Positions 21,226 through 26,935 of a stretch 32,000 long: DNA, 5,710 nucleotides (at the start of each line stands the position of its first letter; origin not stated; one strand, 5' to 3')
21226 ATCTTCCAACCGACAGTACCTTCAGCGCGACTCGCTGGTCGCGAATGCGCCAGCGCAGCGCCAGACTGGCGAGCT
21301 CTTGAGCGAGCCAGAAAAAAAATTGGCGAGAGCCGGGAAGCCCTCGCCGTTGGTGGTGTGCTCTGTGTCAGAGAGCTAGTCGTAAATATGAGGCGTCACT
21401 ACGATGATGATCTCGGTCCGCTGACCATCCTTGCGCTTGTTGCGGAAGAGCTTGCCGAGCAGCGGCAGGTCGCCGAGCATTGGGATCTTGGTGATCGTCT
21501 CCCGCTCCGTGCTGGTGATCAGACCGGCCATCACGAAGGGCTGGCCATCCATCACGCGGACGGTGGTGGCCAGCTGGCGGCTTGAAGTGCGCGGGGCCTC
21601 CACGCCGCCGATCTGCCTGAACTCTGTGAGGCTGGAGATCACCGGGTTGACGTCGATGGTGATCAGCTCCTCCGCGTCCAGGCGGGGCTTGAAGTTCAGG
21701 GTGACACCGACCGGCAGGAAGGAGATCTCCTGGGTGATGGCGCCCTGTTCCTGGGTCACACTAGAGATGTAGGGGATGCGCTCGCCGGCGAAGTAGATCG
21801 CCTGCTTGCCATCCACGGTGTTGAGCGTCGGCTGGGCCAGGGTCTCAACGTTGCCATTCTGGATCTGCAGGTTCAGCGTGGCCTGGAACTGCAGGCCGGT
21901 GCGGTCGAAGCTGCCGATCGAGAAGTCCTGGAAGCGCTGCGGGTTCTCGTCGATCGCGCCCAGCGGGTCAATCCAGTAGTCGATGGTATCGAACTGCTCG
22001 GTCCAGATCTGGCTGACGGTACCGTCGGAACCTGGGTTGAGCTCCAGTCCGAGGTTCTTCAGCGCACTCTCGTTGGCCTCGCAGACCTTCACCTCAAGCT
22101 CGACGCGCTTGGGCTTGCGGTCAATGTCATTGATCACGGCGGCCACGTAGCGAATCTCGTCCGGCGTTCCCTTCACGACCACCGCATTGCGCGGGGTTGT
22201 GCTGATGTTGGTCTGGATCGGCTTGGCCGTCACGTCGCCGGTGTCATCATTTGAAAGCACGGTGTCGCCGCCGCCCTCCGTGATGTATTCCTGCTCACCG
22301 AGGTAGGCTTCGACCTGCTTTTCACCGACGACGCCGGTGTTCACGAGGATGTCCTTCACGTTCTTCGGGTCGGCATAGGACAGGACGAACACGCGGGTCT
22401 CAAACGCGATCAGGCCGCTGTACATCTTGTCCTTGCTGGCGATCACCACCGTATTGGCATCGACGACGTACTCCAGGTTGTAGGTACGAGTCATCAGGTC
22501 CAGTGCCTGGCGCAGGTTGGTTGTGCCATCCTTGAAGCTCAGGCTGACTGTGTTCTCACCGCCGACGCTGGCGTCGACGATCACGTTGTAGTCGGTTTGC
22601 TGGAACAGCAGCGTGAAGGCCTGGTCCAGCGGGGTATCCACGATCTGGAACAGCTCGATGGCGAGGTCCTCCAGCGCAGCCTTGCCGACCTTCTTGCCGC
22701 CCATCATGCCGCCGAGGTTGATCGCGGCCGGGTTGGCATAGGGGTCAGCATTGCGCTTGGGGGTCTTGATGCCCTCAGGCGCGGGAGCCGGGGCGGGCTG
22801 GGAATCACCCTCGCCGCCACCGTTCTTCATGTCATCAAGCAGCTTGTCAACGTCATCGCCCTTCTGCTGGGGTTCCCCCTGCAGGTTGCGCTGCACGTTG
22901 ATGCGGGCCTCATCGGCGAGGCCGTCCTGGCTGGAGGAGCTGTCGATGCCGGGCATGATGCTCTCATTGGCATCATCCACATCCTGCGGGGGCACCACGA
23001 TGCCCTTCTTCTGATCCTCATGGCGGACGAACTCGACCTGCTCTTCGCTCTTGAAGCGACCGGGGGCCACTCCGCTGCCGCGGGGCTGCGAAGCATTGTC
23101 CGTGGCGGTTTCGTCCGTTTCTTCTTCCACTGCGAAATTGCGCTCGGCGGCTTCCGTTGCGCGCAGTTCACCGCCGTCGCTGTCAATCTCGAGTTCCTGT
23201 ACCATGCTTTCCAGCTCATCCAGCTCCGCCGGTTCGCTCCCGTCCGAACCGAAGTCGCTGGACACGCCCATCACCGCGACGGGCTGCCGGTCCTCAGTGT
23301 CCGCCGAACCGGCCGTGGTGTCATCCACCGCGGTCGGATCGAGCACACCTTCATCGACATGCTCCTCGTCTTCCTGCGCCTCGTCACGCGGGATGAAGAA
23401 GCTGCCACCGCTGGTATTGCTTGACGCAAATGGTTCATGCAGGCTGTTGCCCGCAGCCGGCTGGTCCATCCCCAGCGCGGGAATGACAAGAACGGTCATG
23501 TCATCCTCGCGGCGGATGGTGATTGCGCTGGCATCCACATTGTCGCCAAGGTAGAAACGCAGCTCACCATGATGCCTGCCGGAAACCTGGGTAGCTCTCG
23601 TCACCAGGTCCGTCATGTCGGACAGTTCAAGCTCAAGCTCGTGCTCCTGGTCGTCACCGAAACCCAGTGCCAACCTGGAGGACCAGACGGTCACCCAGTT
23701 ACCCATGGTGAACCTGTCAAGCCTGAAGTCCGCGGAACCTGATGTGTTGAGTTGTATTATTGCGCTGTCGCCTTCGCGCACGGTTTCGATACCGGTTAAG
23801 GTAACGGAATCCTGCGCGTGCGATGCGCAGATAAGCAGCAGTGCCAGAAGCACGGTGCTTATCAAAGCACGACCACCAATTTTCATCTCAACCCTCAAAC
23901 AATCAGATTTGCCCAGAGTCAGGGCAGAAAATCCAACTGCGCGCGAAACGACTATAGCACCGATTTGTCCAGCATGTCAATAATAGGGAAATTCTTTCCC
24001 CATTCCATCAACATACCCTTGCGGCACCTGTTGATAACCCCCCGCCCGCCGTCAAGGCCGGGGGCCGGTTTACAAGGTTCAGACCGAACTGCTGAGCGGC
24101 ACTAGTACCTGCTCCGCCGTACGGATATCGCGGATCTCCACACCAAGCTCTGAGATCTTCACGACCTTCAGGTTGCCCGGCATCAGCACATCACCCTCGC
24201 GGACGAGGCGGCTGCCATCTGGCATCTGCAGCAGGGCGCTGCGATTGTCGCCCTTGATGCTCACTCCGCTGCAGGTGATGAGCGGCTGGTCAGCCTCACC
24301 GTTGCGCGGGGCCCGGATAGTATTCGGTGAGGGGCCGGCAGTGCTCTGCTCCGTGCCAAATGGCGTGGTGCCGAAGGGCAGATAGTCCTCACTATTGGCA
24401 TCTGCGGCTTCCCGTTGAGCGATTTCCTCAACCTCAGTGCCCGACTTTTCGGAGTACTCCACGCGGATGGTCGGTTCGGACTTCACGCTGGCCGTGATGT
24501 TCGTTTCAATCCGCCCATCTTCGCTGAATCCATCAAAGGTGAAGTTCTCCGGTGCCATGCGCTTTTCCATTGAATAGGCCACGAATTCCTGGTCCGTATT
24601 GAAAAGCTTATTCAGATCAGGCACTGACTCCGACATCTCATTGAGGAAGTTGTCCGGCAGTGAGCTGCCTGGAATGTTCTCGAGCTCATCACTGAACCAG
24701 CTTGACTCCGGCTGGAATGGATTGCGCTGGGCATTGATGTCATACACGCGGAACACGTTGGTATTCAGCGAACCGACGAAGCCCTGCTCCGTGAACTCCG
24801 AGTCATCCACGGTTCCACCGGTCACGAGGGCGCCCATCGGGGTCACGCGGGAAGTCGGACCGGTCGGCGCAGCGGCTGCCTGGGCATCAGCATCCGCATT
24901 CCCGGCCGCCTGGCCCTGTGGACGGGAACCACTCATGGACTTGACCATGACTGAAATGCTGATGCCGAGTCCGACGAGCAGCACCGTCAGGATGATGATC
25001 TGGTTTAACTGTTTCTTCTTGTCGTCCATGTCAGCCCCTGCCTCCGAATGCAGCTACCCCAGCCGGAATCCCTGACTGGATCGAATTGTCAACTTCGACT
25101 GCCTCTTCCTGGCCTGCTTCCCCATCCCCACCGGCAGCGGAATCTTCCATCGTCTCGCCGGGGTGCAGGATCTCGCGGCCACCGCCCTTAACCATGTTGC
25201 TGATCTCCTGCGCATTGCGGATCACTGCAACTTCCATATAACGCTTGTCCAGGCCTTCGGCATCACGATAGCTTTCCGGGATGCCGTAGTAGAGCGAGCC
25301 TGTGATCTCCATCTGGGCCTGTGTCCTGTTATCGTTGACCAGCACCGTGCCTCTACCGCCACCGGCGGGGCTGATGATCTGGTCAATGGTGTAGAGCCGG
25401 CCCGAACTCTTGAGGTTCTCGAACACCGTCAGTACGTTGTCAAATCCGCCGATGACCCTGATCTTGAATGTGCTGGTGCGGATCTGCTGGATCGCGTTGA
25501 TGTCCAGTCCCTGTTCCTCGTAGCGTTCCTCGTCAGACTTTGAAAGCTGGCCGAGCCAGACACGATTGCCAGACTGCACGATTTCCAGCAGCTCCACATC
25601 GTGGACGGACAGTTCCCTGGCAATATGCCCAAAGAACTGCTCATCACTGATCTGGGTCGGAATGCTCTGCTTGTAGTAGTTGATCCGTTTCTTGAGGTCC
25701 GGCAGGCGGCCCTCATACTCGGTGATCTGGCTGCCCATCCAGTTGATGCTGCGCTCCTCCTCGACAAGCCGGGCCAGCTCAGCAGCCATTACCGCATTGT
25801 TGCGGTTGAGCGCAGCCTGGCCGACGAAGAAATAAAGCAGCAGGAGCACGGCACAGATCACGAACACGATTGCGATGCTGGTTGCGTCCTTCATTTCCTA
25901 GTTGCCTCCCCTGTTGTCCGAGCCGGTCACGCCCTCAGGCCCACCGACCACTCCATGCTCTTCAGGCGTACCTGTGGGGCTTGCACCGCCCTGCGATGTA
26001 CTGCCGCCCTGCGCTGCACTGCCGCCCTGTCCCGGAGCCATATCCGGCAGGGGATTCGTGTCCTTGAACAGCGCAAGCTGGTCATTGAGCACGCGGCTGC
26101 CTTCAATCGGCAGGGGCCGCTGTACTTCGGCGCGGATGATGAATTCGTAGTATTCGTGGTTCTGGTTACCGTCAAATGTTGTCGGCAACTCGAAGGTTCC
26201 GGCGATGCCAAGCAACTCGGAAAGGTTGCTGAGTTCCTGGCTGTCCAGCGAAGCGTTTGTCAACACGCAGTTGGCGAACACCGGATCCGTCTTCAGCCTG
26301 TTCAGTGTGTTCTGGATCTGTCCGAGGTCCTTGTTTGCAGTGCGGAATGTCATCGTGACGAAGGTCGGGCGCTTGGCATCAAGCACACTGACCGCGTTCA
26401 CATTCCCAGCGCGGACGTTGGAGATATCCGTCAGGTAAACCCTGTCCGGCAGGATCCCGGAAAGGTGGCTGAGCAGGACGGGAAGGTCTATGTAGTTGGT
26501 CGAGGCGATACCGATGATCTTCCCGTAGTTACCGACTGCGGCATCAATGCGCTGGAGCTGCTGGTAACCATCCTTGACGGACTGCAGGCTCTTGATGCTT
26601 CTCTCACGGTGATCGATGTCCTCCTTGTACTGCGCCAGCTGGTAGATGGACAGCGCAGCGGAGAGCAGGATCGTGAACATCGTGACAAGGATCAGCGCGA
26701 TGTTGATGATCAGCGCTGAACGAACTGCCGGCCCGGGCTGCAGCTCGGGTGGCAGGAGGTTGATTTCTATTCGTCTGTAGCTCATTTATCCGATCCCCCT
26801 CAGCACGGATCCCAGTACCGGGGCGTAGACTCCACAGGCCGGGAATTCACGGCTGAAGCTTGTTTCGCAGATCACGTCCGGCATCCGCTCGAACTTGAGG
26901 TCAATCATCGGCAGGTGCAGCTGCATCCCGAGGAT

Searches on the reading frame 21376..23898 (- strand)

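Call 9: search_protein_families(library=pfam, proteins=[window:21376-23898:-], max_evalue=0.01)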
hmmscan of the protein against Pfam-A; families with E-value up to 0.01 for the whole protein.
window:21376-23898:- (840 aa): 4 families
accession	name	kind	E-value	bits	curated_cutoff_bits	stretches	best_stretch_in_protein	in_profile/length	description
PF00263.26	Secretin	-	7.7e-42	143.2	27.5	1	679-839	3-168/169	Bacterial type II and III secretion system protein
PF07660.19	STN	-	1.1e-08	35.2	28.4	1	437-489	1-52/52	Secretin and TonB N terminus short domain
PF03958.22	Secretin_N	-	1.3e-05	25.8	28.2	1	501-597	1-68/69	Bacterial type II/III secretion system short domain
PF16344.10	FecR_C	-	0.0095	16.4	24.4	0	420-486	5-70/70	FecR, C-terminal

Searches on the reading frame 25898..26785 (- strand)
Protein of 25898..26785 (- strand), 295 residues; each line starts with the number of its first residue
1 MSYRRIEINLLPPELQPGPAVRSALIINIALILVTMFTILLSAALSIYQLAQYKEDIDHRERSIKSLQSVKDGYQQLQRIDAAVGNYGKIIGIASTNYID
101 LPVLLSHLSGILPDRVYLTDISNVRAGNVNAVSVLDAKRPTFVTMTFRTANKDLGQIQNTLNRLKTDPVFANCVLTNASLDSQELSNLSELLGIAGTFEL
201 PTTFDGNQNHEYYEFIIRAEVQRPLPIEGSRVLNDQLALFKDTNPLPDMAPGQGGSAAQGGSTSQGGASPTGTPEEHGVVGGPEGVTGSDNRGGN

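Call 9: search_protein_families(library=pfam, proteins=[window:25898-26785:-], max_evalue=0.01)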
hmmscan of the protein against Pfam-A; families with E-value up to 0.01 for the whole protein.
window:25898-26785:- (295 aa): 1 family
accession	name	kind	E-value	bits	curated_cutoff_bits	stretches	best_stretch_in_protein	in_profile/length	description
PF05137.18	PilN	-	0.0097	16.4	22.8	0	104-182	2-63/78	Fimbrial assembly protein (PilN)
